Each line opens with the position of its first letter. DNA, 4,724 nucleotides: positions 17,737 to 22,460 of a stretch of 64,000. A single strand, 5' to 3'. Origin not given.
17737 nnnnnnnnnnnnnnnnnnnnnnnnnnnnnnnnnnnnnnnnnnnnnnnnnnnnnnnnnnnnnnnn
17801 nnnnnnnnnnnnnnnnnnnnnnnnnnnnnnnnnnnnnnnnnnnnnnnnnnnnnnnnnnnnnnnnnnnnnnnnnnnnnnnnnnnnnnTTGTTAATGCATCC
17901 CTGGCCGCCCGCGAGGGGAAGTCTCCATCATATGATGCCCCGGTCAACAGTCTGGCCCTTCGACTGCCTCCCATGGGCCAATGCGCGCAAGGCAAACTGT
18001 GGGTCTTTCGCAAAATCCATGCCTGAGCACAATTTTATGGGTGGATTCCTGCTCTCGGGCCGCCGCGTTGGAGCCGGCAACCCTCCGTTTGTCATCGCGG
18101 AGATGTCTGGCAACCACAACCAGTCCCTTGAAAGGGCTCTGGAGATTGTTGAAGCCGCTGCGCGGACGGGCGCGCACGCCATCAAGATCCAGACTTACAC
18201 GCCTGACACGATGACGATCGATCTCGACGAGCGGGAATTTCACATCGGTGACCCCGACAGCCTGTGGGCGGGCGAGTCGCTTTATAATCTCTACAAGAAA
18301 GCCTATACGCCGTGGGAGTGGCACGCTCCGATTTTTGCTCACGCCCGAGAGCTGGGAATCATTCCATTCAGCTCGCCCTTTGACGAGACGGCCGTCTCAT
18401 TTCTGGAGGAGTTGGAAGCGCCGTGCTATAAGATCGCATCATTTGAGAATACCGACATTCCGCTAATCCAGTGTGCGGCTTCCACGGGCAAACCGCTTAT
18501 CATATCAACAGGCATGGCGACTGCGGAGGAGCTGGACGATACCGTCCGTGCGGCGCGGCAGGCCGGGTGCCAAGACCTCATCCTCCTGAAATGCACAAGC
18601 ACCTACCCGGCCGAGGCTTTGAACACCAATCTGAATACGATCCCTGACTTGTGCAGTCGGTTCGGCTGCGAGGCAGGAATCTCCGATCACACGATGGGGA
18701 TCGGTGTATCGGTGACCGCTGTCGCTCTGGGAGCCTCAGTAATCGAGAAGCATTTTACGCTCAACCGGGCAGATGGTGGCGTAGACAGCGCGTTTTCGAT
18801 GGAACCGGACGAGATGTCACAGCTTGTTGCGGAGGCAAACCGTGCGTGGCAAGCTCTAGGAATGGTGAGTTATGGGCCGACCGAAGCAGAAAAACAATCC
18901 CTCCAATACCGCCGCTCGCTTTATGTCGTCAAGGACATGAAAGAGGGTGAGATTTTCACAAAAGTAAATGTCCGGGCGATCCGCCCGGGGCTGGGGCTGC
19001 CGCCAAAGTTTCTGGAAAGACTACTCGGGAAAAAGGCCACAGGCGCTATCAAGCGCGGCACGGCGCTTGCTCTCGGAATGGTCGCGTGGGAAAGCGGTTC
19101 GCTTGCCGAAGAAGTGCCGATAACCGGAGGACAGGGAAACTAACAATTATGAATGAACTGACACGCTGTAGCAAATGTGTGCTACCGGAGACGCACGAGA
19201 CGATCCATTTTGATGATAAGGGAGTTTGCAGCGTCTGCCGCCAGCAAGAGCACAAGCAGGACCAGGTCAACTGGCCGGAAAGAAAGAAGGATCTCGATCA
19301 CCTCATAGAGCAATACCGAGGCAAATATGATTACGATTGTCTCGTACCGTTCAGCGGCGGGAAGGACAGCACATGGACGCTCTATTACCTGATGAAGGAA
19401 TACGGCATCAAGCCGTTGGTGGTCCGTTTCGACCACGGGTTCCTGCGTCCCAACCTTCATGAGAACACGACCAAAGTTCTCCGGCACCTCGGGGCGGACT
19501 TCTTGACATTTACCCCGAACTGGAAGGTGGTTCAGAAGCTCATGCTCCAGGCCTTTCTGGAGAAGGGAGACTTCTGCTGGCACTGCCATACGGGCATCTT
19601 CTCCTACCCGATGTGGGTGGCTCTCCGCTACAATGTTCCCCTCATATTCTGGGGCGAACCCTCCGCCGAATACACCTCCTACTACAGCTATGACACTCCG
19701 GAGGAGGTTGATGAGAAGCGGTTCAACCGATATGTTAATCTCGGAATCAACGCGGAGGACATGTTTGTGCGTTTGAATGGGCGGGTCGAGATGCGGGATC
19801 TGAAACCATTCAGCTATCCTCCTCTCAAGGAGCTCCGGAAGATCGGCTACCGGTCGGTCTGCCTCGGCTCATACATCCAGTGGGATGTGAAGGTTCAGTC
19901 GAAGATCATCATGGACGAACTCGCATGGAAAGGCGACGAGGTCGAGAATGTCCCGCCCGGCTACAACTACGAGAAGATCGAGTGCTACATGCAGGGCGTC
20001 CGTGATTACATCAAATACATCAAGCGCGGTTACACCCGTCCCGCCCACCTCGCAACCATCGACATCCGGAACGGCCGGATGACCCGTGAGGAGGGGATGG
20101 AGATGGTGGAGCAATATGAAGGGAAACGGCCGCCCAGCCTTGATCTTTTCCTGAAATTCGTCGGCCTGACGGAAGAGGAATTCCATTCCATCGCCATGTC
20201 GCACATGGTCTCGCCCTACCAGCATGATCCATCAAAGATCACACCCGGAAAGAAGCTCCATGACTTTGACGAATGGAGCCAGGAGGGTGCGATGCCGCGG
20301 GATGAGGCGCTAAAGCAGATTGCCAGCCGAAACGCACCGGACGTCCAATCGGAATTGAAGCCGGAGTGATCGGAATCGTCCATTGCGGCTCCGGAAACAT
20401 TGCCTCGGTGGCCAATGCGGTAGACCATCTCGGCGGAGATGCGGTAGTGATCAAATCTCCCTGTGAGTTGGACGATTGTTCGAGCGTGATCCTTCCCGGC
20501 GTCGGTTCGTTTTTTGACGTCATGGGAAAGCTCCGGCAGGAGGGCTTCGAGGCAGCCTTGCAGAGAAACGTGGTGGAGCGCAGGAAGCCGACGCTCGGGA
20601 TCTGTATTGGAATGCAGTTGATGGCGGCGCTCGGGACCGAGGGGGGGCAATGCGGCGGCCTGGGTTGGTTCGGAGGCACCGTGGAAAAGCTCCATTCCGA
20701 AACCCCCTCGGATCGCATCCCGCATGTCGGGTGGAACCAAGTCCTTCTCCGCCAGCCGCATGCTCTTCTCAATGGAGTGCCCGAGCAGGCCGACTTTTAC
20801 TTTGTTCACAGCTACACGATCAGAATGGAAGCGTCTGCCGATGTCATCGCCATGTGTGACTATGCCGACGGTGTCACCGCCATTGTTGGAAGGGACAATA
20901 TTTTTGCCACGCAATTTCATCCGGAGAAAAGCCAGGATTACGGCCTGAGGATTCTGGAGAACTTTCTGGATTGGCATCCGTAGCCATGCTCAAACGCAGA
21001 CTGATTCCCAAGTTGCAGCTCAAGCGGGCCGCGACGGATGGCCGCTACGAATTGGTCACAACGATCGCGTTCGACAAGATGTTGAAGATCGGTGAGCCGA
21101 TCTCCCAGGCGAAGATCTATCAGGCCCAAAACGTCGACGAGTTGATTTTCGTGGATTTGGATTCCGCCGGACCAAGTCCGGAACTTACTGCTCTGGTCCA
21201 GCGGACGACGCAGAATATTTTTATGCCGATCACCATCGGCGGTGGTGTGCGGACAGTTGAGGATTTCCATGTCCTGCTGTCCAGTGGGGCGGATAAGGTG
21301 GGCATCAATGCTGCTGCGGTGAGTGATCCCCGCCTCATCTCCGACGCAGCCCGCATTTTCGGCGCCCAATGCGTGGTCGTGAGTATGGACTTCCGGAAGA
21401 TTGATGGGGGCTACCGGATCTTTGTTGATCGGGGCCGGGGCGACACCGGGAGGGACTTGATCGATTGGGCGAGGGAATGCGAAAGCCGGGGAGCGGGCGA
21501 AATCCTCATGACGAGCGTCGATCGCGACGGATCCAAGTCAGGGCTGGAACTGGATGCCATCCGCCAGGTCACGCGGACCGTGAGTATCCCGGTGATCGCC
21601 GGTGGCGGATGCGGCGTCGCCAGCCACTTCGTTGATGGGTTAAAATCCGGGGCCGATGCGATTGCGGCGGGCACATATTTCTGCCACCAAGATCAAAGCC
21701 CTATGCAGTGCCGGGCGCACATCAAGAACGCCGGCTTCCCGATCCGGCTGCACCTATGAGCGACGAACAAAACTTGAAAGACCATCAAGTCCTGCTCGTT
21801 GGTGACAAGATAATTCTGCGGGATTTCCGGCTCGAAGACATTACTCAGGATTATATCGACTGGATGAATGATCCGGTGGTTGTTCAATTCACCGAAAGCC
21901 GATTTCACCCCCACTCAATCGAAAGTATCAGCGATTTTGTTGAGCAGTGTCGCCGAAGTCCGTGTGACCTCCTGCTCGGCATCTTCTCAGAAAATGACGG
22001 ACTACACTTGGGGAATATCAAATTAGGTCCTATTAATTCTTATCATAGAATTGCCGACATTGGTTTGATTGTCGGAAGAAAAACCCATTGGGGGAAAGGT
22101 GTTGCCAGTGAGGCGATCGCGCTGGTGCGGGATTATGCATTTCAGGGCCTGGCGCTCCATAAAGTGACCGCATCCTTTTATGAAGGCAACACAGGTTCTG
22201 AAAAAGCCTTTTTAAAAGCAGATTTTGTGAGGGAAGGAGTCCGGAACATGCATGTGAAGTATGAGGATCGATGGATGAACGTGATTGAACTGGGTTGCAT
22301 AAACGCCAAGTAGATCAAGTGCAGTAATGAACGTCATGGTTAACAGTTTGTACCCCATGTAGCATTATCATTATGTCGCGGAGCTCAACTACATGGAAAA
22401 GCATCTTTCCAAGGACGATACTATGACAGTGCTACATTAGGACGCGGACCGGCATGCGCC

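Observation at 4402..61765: Recurrent module: polyprenyl-phosphate-type GT2 + SAM methyltransferase + GT-C-like membrane protein, with seven GT-C-like proteins in one locus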

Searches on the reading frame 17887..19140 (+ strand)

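Call 6: search_protein_families(library=pfam, proteins=[window:17887-19140:+], max_evalue=0.001)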
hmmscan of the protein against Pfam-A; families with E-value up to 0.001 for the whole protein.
window:17887-19140:+ (418 aa): 2 families
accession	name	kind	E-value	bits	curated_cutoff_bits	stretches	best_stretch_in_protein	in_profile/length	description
PF03102.20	NeuB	-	2.3e-85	286.4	22.1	1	87-326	1-238/241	NeuB family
PF08666.17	SAF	-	1.3e-07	32.5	21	1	342-398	1-61/63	SAF domain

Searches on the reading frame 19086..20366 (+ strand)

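Call 6: search_protein_families(library=pfam, proteins=[window:19086-20366:+], max_evalue=0.001)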
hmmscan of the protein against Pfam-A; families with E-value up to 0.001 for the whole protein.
window:19086-20366:+ (427 aa): 0 families

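Call 18: search_protein_families(library=ncbifam, proteins=[window:19086-20366:+], max_evalue=0.01)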
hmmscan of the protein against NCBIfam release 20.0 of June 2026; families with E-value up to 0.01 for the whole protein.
window:19086-20366:+ (427 aa): 3 families
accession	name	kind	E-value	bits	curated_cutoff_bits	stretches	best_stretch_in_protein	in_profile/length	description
TIGR03573.1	WbuX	subfamily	2.2e-104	349.6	203.2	1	27-370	3-343/344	N-acetyl sugar amidotransferase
NF006351.0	PRK08576.1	equivalog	0.0023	16.6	290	1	74-138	229-289/436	hypothetical protein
TIGR00615.1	recR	equivalog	0.0072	15.8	162.55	0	20-95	49-120/196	recombination mediator RecR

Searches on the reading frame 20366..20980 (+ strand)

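Call 6: search_protein_families(library=pfam, proteins=[window:20366-20980:+], max_evalue=0.001)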
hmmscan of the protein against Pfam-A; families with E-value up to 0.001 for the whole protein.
window:20366-20980:+ (205 aa): 4 families
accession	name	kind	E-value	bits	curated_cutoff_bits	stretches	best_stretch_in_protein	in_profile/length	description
PF00117.34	GATase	-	1.2e-21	77.7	22.8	1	7-201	5-187/190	Glutamine amidotransferase class-I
PF01174.25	SNO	-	1.1e-09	38.8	27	1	10-88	6-83/188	SNO glutamine amidotransferase family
PF07722.19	Peptidase_C26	-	6.6e-08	33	20.5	1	59-187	91-219/219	Peptidase C26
PF07685.20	GATase_3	-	0.00014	21.9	27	0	33-87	35-89/196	CobB/CobQ-like glutamine amidotransferase domain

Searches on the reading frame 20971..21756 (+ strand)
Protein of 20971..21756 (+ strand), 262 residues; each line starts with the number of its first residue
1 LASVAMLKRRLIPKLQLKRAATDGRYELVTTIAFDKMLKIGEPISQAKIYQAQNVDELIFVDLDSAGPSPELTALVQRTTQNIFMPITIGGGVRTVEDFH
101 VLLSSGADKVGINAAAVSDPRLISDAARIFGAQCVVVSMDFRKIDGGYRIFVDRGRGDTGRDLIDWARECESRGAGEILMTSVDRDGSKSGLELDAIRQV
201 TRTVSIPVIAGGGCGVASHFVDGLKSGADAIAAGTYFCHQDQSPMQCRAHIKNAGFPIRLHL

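Call 6: search_protein_families(library=pfam, proteins=[window:20971-21756:+], max_evalue=0.001)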
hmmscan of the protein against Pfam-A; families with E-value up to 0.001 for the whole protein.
window:20971-21756:+ (262 aa): 7 families
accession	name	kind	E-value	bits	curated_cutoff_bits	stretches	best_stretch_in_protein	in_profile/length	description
PF00977.27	His_biosynth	-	2.1e-57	194.7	23.6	1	28-239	16-224/228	Histidine biosynthesis protein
PF00478.31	IMPDH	-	2.8e-07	30.3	25.6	0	197-246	199-248/345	IMP dehydrogenase / GMP reductase domain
PF01207.24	Dus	-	2.1e-06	27.5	20.4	0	149-234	130-214/311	Dihydrouridine synthase (Dus)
PF03060.21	NMO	-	2.2e-06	27.7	28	1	193-245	181-233/331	Nitronate monooxygenase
PF05690.20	ThiG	-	1.9e-05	24.6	23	0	167-239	137-209/247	Thiazole biosynthesis protein ThiG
PF01180.27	DHO_dh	-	0.00036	20.3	27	0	194-242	227-277/291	Dihydroorotate dehydrogenase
PF04309.18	G3P_antiterm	-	0.00055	19.8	27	0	195-233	129-167/173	Glycerol-3-phosphate responsive antiterminator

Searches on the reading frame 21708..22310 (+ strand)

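Call 6: search_protein_families(library=pfam, proteins=[window:21708-22310:+], max_evalue=0.001)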
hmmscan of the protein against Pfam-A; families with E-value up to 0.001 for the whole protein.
window:21708-22310:+ (201 aa): 3 families
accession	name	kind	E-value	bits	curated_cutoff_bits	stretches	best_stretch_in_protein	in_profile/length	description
PF13302.13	Acetyltransf_3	-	2.3e-19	70.9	25.4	1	35-173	2-137/138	Acetyltransferase (GNAT) domain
PF00583.31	Acetyltransf_1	-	3.7e-05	24.4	20.7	1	66-172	13-115/116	Acetyltransferase (GNAT) family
PF13420.13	Acetyltransf_4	-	0.00018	22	24.3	1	40-190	4-151/155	Acetyltransferase (GNAT) domain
